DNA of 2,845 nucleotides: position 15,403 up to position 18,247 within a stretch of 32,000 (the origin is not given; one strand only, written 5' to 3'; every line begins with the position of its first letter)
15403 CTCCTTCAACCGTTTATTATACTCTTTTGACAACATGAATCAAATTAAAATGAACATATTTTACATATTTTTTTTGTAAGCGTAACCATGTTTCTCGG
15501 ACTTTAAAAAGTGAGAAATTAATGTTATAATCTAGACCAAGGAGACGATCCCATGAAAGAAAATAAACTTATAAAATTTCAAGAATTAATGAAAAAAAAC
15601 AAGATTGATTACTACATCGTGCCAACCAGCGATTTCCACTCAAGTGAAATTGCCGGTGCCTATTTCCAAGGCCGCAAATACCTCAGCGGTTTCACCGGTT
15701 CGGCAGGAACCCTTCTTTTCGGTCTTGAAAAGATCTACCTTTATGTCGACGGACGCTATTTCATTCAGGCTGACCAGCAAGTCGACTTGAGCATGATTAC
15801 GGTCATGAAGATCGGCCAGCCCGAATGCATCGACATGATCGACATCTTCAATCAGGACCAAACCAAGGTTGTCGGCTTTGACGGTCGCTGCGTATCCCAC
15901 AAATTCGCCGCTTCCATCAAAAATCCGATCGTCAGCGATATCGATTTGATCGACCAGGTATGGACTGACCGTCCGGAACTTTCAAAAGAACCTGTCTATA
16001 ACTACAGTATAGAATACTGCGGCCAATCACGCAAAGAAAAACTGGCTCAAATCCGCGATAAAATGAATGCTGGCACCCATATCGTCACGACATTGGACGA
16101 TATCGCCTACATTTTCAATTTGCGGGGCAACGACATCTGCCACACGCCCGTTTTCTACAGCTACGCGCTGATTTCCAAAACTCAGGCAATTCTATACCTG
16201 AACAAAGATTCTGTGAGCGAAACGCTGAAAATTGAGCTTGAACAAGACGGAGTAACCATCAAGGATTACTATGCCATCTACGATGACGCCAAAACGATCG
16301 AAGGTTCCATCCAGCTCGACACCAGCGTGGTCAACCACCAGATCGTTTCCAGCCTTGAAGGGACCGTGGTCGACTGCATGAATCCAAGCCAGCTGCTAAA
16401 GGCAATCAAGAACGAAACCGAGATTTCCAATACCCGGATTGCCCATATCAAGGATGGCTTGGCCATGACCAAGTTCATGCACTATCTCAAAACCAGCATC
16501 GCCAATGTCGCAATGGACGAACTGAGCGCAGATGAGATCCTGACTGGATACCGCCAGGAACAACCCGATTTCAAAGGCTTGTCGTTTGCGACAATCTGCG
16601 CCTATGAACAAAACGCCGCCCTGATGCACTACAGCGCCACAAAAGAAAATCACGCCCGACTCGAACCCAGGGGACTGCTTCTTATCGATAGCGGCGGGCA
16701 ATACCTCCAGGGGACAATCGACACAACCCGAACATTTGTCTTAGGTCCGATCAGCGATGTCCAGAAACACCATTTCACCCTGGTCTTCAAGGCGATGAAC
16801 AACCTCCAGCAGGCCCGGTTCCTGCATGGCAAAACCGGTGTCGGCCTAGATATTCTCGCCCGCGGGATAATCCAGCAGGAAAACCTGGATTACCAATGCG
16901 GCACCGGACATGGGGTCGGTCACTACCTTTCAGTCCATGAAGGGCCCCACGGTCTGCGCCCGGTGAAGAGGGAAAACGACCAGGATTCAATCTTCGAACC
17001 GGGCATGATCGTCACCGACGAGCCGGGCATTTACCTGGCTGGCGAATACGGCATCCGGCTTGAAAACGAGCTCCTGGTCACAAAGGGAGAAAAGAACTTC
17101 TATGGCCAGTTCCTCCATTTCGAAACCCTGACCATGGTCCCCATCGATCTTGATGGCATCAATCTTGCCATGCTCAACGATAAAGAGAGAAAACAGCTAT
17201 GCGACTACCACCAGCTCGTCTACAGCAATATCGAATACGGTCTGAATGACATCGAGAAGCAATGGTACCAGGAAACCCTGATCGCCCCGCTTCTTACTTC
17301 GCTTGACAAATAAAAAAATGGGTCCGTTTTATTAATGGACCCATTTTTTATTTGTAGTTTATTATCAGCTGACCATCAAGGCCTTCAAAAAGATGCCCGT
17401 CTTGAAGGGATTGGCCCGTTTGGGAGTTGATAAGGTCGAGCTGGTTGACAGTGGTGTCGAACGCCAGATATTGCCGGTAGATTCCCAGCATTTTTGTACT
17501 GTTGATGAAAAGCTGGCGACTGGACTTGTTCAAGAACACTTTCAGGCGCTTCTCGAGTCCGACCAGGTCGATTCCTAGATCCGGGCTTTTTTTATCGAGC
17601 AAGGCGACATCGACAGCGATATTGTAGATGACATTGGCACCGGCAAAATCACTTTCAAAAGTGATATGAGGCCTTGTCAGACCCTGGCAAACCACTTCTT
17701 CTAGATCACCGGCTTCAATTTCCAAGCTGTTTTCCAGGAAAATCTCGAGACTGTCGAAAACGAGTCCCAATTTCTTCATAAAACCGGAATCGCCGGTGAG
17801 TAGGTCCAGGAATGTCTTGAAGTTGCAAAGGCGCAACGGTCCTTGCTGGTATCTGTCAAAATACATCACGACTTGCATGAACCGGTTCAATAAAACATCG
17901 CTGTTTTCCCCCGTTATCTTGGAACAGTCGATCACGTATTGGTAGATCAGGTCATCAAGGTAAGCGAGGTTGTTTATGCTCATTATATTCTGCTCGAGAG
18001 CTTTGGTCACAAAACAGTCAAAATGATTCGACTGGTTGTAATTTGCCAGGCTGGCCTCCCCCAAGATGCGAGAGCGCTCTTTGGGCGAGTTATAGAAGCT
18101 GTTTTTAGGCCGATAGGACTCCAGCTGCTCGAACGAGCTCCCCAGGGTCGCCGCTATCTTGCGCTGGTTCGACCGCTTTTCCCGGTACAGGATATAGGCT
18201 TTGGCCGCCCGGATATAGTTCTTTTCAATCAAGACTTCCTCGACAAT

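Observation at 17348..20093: Stand-alone cassette: B12-type radical SAM enzyme translationally coupled to an orphan ATP-cone protein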

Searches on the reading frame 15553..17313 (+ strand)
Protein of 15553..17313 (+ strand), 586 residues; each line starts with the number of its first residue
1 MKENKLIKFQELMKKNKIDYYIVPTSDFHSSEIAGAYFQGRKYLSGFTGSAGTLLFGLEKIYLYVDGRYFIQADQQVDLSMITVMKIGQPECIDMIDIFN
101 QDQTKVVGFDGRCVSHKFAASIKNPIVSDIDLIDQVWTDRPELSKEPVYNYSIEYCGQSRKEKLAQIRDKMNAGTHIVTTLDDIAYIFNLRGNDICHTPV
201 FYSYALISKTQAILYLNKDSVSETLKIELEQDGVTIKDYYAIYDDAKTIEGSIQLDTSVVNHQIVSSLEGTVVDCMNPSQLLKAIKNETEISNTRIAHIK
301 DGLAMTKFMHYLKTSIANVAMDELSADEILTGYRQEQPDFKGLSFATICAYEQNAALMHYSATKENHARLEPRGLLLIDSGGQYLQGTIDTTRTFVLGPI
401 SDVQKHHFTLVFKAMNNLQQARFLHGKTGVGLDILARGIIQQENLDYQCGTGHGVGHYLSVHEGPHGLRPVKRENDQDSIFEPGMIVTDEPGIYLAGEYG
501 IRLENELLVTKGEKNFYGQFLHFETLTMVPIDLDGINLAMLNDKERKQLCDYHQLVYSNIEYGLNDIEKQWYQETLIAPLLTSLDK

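Call 38: search_protein_families(library=pfam, proteins=[window:15553-17313:+], max_evalue=0.001)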
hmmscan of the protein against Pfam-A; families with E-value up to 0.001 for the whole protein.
window:15553-17313:+ (586 aa): 4 families
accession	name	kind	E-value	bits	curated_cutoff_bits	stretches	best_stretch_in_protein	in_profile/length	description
PF16189.11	Creatinase_N_2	-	4.8e-45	153.9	29.7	1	139-290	1-161/161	Creatinase/Prolidase N-terminal domain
PF00557.29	Peptidase_M24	-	1.4e-41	143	23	1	294-511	3-208/208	Metallopeptidase family M24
PF16188.10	Peptidase_M24_C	-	5.2e-15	55.6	28.9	1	519-573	1-57/63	C-terminal region of peptidase_M24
PF01321.24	Creatinase_N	-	1.1e-13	52.2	22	1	8-126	4-110/128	Creatinase/Prolidase N-terminal domain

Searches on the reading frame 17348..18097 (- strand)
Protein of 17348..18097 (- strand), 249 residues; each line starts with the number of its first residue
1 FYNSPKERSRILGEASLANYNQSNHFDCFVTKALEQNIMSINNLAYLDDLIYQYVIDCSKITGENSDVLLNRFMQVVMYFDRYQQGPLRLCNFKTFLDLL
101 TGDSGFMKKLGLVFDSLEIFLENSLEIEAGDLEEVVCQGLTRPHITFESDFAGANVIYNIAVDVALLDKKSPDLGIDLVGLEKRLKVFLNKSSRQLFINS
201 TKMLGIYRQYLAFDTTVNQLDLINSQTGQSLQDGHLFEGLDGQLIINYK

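Call 34: search_protein_representatives(alignment_id=A2)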
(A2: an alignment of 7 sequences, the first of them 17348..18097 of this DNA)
Query: 7 sequences, 249 profile positions. Proteins with E-value up to 0.001 (for the whole library): 2; up to 1e-10: 2; up to 1e-30: 2. The best 2 are listed.
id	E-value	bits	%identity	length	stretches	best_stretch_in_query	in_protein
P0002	3.0e-119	413.4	-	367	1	1-248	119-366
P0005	2.8e-103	361.1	-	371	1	1-247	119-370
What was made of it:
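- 17417..18025 (-): Degenerate alpha/beta half-barrel derived from the N-terminal half of the NrdD core (aa 143-345). No sequence relatives outside the clade in 1.84e9 proteins (call 34).
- It has no relatives outside a tiny clade (call 34).
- Tried and rejected: An exhaustive HMM search of the C-terminal region over 1.84e9 representative proteins found only the clade itself (call 34), so there is no distant family to lean on.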

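Call 35: predict_structure(alignment_id=A2)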
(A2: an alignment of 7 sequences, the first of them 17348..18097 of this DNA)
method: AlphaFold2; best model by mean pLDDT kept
length: 249 residues; sequences in the alignment: 7
mean_pLDDT: 75.1   pTM: 0.72
mean pLDDT of the five models: 75.1, 74.6, 74.4, 70.9, 66.7
residues with pLDDT >= 90: 73; 70-90: 95; 50-70: 48; < 50: 33
segments of 3 or more residues with pLDDT < 50: 1-25, 228-230, 232-234
pLDDT, mean of each block of 10 residues (from residue 1): 38 38 49 73 61 90 91 95 89 91 82 94 91 89 90 77 79 69 71 77 89 81 60 52 60
secondary structure, 60 per line:
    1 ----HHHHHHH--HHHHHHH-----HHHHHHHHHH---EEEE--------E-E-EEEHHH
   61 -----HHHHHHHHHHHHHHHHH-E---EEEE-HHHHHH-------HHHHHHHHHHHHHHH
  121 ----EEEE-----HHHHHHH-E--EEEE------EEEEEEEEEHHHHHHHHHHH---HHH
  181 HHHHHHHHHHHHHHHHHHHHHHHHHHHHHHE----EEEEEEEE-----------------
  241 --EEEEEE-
elements in order: H5-11 H14-20 H26-35 E39-42 E55-57 H66-82 E88-91 H93-98 H106-120 E125-128 H134-140 E145-148 E155-163 H164-174 H178-210 E216-223 E243-248
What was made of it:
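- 17417..18025 (-): Cone-less AF2 model has pLDDT 75 and pTM 0.72 (call 35).
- The AF2 domain is confident (call 35).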

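Call 37: fold_search(model_id=the predicted structure, library=pdb)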
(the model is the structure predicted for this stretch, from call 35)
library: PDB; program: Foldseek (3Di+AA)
matches with E <= 10: 1327; with E <= 0.001: 8
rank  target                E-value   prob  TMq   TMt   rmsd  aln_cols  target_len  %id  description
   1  4coj_A                2.6e-04  1.00  0.44  0.21   9.0       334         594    9  Crystal structure of the anaerobic ribonucleotide reductase from Thermotoga maritima in complex with dATP and CTP (released 2015-05-06)
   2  4con_A                3.1e-04  1.00  0.40  0.21   8.9       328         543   10  Crystal structure of the anaerobic ribonucleotide reductase from Thermotoga maritima with citrate in the active site (released 2015-01-14)
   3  4col_A                5.1e-04  1.00  0.41  0.20   9.4       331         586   10  Crystal structure of the anaerobic ribonucleotide reductase from Thermotoga maritima with dATP bound in the specificit (released 2015-05-06)
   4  1h78                  5.8e-04  1.00  0.46  0.24   9.8       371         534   10  STRUCTURAL BASIS FOR ALLOSTERIC SUBSTRATE SPECIFICITY REGULATION IN CLASS III RIBONUCLEOTIDE REDUCTASES: NRDD IN COMPLEX (released 2002-07-04)
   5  9dau_A                6.2e-04  1.00  0.45  0.19  10.1       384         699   10  S. thermophilus class III ribonucleotide reductase with dATP and TTP (released 2025-12-17)
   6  4coj_B                6.6e-04  1.00  0.47  0.22   8.3       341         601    8  Crystal structure of the anaerobic ribonucleotide reductase from Thermotoga maritima in complex with dATP and CTP (released 2015-05-06)
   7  9dau_B                6.6e-04  1.00  0.45  0.20   8.8       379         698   10  S. thermophilus class III ribonucleotide reductase with dATP and TTP (released 2025-12-17)
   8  4col_B                9.0e-04  1.00  0.46  0.22   8.6       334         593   10  Crystal structure of the anaerobic ribonucleotide reductase from Thermotoga maritima with dATP bound in the specificit (released 2015-05-06)
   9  4con_B                1.0e-03  1.00  0.47  0.24   7.7       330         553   10  Crystal structure of the anaerobic ribonucleotide reductase from Thermotoga maritima with citrate in the active site (released 2015-01-14)
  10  4u3e_B                1.1e-03  1.00  0.44  0.20   9.3       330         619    8  Anaerobic ribonucleotide reductase (released 2014-09-03)
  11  4u3e_A                1.4e-03  0.99  0.40  0.19   9.4       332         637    9  Anaerobic ribonucleotide reductase (released 2014-09-03)
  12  4coi_A                1.6e-03  0.99  0.42  0.20   9.0       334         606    9  Crystal structure of the anaerobic ribonucleotide reductase from Thermotoga maritima with glycerol in the active site (released 2015-01-14)
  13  4com_B                1.8e-03  0.99  0.44  0.20   9.3       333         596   10  Crystal structure of the anaerobic ribonucleotide reductase from Thermotoga maritima with MES in the active site (released 2015-01-14)
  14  9dca_A                1.9e-03  0.99  0.44  0.19   9.8       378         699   10  S. thermophilus class III ribonucleotide reductase with ATP and TTP (released 2025-12-17)
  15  4com_A                2.0e-03  0.99  0.45  0.21   8.2       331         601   10  Crystal structure of the anaerobic ribonucleotide reductase from Thermotoga maritima with MES in the active site (released 2015-01-14)
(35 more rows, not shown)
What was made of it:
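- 17417..18025 (-): Its top 18 Foldseek PDB hits are all NrdD (E 3e-4 to 7e-3, TMq 0.40-0.48, call 37).
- The fold corresponds to the first half of the RNR barrel (call 37).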

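Call 58: search_solved_structures(query=A2, max_evalue=10, show_alignments=3)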
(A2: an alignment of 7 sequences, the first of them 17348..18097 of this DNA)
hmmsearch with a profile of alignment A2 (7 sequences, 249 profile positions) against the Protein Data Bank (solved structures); distinct sequences matched with E-value up to 10: 2.
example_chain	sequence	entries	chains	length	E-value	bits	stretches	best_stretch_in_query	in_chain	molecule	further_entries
6xu6_CQ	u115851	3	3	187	1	12.1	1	68-141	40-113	60S ribosomal protein L18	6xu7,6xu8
4v6w_CQ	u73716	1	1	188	1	12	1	68-141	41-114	60S ribosomal protein L18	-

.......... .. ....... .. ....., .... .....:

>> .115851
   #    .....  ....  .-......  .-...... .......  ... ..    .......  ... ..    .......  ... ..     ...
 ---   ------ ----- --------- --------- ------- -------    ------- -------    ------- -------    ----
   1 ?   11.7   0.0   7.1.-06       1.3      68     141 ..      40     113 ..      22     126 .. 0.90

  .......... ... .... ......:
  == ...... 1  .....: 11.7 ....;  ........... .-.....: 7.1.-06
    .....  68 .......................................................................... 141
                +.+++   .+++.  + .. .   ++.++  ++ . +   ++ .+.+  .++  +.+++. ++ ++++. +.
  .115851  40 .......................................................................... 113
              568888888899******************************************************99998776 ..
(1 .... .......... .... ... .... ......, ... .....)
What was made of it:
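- Tried and rejected: A profile of that region against PDB sequences found nothing relevant (call 58).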
